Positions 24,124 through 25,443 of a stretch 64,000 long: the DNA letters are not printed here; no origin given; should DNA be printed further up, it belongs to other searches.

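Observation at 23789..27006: Membrane-anchored double-ring Clp/Hsp100 ATPase paired with a small membrane protein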

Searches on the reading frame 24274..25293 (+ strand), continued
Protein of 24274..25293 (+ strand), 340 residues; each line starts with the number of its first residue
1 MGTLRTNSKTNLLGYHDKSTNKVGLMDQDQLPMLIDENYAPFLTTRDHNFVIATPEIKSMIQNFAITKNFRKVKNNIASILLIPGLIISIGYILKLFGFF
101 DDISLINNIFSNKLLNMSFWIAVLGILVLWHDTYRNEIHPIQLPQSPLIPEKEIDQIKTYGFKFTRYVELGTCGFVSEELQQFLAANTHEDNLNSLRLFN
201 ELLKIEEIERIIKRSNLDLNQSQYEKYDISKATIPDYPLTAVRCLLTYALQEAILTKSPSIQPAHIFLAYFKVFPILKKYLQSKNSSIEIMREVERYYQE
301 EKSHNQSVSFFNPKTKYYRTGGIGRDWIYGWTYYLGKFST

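Call 71: search_protein_families(library=ncbifam, proteins=[P0282, P0292, P0290, P0284], max_evalue=1e-20)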
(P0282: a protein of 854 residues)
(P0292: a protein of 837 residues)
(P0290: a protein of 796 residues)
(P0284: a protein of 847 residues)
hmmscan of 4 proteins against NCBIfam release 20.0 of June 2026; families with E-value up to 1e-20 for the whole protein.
P0282 (854 aa): 7 families
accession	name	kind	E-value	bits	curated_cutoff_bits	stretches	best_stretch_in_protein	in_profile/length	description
TIGR03346.1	chaperone_ClpB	equivalog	3.4e-157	525.2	1232.1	2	534-847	537-846/853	ATP-dependent chaperone ClpB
TIGR02639.1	ClpA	equivalog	5.8e-141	471.1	993.15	1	117-845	4-733/734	ATP-dependent Clp protease ATP-binding subunit ClpA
NF008118.0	PRK10865.1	equivalog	2.3e-136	455.9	1417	2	538-845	544-847/857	ATP-dependent chaperone ClpB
TIGR03345.1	VI_ClpV1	equivalog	2.4e-124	416.5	884.95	2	533-837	537-841/852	type VI secretion system ATPase TssH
NF033607.0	disagg_AAA_ClpG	exception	1.5e-122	410.3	1900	2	535-844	565-874/932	AAA family protein disaggregase ClpG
NF033606.1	heat_AAA_ClpK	exception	6.2e-119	398.3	1900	2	526-841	577-893/949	heat shock survival AAA family ATPase ClpK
NF008263.0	PRK11034.1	equivalog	5.4e-107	358.5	1350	1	275-849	169-738/758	ATP-dependent Clp protease ATP-binding subunit ClpA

P0292 (837 aa): 7 families
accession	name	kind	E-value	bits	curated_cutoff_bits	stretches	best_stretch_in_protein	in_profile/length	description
TIGR03346.1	chaperone_ClpB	equivalog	2e-162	542.6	1232.1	2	511-835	523-847/853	ATP-dependent chaperone ClpB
TIGR02639.1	ClpA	equivalog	1.6e-155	519.2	993.15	1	172-832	78-733/734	ATP-dependent Clp protease ATP-binding subunit ClpA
NF008118.0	PRK10865.1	equivalog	9.2e-144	480.4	1417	2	511-834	526-849/857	ATP-dependent chaperone ClpB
TIGR03345.1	VI_ClpV1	equivalog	4.1e-131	438.9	884.95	2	516-833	529-850/852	type VI secretion system ATPase TssH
NF033606.1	heat_AAA_ClpK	exception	5.2e-127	425.1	1900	2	518-835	578-900/949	heat shock survival AAA family ATPase ClpK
NF033607.0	disagg_AAA_ClpG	exception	9.2e-126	420.9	1900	2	516-829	555-872/932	AAA family protein disaggregase ClpG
NF008263.0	PRK11034.1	equivalog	1.3e-119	400.2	1350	1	212-835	121-737/758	ATP-dependent Clp protease ATP-binding subunit ClpA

P0290 (796 aa): 7 families
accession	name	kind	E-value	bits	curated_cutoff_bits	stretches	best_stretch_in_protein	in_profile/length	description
TIGR03346.1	chaperone_ClpB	equivalog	2.1e-131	439.9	1232.1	2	486-793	527-845/853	ATP-dependent chaperone ClpB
TIGR02639.1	ClpA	equivalog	7.3e-122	408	993.15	1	255-792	168-733/734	ATP-dependent Clp protease ATP-binding subunit ClpA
NF008118.0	PRK10865.1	equivalog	3.4e-111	372.6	1417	2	487-792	531-847/857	ATP-dependent chaperone ClpB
NF033606.1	heat_AAA_ClpK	exception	2.6e-101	340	1900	2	487-788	576-893/949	heat shock survival AAA family ATPase ClpK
TIGR03345.1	VI_ClpV1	equivalog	1.4e-100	337.9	884.95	2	485-791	527-848/852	type VI secretion system ATPase TssH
NF033607.0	disagg_AAA_ClpG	exception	4.6e-98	329.3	1900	2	488-791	556-874/932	AAA family protein disaggregase ClpG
NF008263.0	PRK11034.1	equivalog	6.9e-89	298.7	1350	1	244-792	165-734/758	ATP-dependent Clp protease ATP-binding subunit ClpA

P0284 (847 aa): 7 families
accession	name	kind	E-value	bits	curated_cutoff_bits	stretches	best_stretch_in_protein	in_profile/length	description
TIGR03346.1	chaperone_ClpB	equivalog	1.1e-121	407.7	1232.1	2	519-838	526-847/853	ATP-dependent chaperone ClpB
TIGR02639.1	ClpA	equivalog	8.9e-112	374.6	993.15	1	182-835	83-733/734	ATP-dependent Clp protease ATP-binding subunit ClpA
NF008118.0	PRK10865.1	equivalog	4.8e-102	342.4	1417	1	524-836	534-848/857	ATP-dependent chaperone ClpB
NF033606.1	heat_AAA_ClpK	exception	6.5e-102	342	1900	2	518-834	573-896/949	heat shock survival AAA family ATPase ClpK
NF033607.0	disagg_AAA_ClpG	exception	9.8e-102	341.4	1900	2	519-834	553-874/932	AAA family protein disaggregase ClpG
TIGR03345.1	VI_ClpV1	equivalog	9.6e-101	338.4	884.95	2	519-828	527-842/852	type VI secretion system ATPase TssH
NF008263.0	PRK11034.1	equivalog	6.5e-81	272.3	1350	1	274-835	169-734/758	ATP-dependent Clp protease ATP-binding subunit ClpA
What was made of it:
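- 24721..25194 (+): aa 150-307: helical Clp_N-like domain. Call 71: in relative P0282 the ClpA model aligns from its position 4.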

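Call 73: find_encoding_contigs(protein=P0253, flank=8000, max_places=1)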
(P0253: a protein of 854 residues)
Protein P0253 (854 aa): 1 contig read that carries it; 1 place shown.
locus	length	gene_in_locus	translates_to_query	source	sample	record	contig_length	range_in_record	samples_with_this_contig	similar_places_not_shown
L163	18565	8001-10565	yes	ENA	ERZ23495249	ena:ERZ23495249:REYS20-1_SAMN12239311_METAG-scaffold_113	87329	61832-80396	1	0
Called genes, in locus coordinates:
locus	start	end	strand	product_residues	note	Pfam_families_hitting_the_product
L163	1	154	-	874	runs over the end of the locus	PF01326:PPDK_N, PF00391:PEP-utilizers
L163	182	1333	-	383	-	PF01594:AI-2E_transport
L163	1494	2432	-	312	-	PF19077:Big_13 (faint)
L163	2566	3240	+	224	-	PF04203:Sortase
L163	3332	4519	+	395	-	PF05697:Trigger_N, PF05698:Trigger_C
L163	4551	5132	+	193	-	PF00574:CLP_protease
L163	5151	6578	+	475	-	PF01546:Peptidase_M20, PF07687:M20_dimer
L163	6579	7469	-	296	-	PF12705:PDDEXK_1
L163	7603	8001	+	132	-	-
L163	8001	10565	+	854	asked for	PF07728:AAA_5 (faint), PF00004:AAA (faint), PF06309:Torsin (weak), PF07724:AAA_2 (weak)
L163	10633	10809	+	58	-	PF01783:Ribosomal_L32p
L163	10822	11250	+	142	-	PF01029:NusB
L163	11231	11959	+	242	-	PF22935:RM44_endonuclase, PF14622:Ribonucleas_3_3, PF00636:Ribonuclease_3, PF00035:dsrm, PF22892:DSRM_MRPL44 (weak)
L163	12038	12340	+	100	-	PF00886:Ribosomal_S16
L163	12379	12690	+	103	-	PF13083:KH_KhpA-B, PF00013:KH_1 (faint)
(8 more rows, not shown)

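Call 74: find_encoding_contigs(protein=P0247, flank=8000, max_places=1)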
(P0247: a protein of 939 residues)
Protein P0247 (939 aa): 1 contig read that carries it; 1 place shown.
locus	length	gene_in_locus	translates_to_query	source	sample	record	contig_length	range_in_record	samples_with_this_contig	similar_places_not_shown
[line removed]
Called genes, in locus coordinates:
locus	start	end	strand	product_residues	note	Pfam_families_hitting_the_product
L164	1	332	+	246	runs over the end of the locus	-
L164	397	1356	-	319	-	PF17936:Big_6 (faint), PF09136:Glucodextran_B (weak), PF19077:Big_13 (weak)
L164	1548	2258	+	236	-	PF04203:Sortase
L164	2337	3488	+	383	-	PF05697:Trigger_N, PF05698:Trigger_C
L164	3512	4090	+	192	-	PF00574:CLP_protease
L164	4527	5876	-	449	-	-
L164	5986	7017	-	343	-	PF01207:Dus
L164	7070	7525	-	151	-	PF04073:tRNA_edit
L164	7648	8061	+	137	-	-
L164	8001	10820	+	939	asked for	PF00910:RNA_helicase (faint), PF05673:DUF815 (faint), PF01695:IstB_IS21 (faint), PF02367:TsaE (faint), PF05496:RuvB_N (faint), PF00004:AAA, PF00004:AAA, PF07724:AAA_2, +10 more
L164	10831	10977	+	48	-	-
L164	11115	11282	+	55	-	PF01783:Ribosomal_L32p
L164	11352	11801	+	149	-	PF01029:NusB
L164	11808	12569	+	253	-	PF22935:RM44_endonuclase, PF14622:Ribonucleas_3_3, PF00636:Ribonuclease_3, PF00035:dsrm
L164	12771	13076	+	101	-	PF00886:Ribosomal_S16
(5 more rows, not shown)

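Call 81: find_encoding_contigs(protein=P0268, flank=3000, max_places=1)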
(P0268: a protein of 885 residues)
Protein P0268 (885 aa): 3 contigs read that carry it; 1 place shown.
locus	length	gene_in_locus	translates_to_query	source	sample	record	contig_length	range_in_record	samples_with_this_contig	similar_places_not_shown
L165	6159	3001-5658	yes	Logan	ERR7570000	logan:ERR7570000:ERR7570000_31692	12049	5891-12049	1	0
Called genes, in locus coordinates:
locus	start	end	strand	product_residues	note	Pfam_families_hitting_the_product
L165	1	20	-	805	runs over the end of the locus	PF02861:Clp_N, PF00004:AAA, PF17871:AAA_lid_9, PF00158:Sigma54_activat, PF00004:AAA, PF07724:AAA_2, PF07728:AAA_5, PF10431:ClpB_D2-small, +8 more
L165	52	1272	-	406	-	PF03033:Glyco_transf_28, PF08660:Alg14 (faint), PF04101:Glyco_tran_28_C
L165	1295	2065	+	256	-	PF02673:BacA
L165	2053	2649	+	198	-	PF03602:Cons_hypoth95, PF02005:TRM (weak), PF05175:MTS (weak), PF02475:TRM5-TYW2_MTfase (weak), PF09445:Methyltransf_15, PF13847:Methyltransf_31 (weak), PF13649:Methyltransf_25 (weak)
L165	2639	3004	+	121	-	-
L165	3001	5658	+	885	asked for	PF05673:DUF815 (faint), PF13191:AAA_16 (faint), PF20720:nSTAND3 (faint), PF00004:AAA (weak)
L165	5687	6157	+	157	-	?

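Call 82: find_encoding_contigs(protein=P0263, flank=3000, max_places=1)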
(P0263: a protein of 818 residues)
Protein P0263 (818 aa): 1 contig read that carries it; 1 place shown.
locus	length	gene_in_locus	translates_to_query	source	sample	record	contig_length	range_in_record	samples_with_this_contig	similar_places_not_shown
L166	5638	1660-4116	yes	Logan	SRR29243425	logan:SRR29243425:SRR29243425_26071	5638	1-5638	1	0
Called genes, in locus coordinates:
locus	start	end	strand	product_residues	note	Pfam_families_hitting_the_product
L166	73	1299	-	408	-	PF09445:Methyltransf_15 (weak), PF13649:Methyltransf_25 (weak), PF18096:Thump_like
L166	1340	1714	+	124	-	-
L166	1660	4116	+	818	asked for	PF13191:AAA_16 (faint), PF07728:AAA_5 (faint)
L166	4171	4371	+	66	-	PF01783:Ribosomal_L32p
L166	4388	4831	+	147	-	PF01029:NusB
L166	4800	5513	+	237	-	PF22935:RM44_endonuclase (weak), PF14622:Ribonucleas_3_3, PF00636:Ribonuclease_3, PF00035:dsrm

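Call 83: find_encoding_contigs(protein=P0246, flank=3000, max_places=1)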
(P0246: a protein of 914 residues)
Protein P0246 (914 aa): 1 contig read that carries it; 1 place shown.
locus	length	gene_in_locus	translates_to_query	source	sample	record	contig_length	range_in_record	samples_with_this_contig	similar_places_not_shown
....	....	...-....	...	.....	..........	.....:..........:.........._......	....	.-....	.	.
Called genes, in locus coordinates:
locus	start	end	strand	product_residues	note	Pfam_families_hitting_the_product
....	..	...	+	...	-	-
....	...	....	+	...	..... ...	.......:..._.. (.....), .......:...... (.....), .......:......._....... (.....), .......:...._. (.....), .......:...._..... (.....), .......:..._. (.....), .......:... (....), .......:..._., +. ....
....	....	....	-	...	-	?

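Call 84: find_encoding_contigs(protein=P0268, flank=6000, max_places=1)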
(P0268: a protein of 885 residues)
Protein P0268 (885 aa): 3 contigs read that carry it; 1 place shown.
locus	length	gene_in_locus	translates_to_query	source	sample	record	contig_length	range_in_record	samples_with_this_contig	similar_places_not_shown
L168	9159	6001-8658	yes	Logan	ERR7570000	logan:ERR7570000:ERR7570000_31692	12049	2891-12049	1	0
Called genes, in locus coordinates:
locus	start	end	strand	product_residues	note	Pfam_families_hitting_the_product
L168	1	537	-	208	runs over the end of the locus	PF00398:RrnaAD, PF08241:Methyltransf_11 (faint), PF13649:Methyltransf_25 (weak)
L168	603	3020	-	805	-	PF02861:Clp_N, PF00004:AAA, PF17871:AAA_lid_9, PF00158:Sigma54_activat, PF00004:AAA, PF07724:AAA_2, PF07728:AAA_5, PF10431:ClpB_D2-small, +8 more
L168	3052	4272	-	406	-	PF03033:Glyco_transf_28, PF08660:Alg14 (faint), PF04101:Glyco_tran_28_C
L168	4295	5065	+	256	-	PF02673:BacA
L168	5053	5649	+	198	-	PF03602:Cons_hypoth95, PF02005:TRM (weak), PF05175:MTS (weak), PF02475:TRM5-TYW2_MTfase (weak), PF09445:Methyltransf_15, PF13847:Methyltransf_31 (weak), PF13649:Methyltransf_25 (weak)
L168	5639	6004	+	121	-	-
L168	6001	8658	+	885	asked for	PF05673:DUF815 (faint), PF13191:AAA_16 (faint), PF20720:nSTAND3 (faint), PF00004:AAA (weak)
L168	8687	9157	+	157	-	?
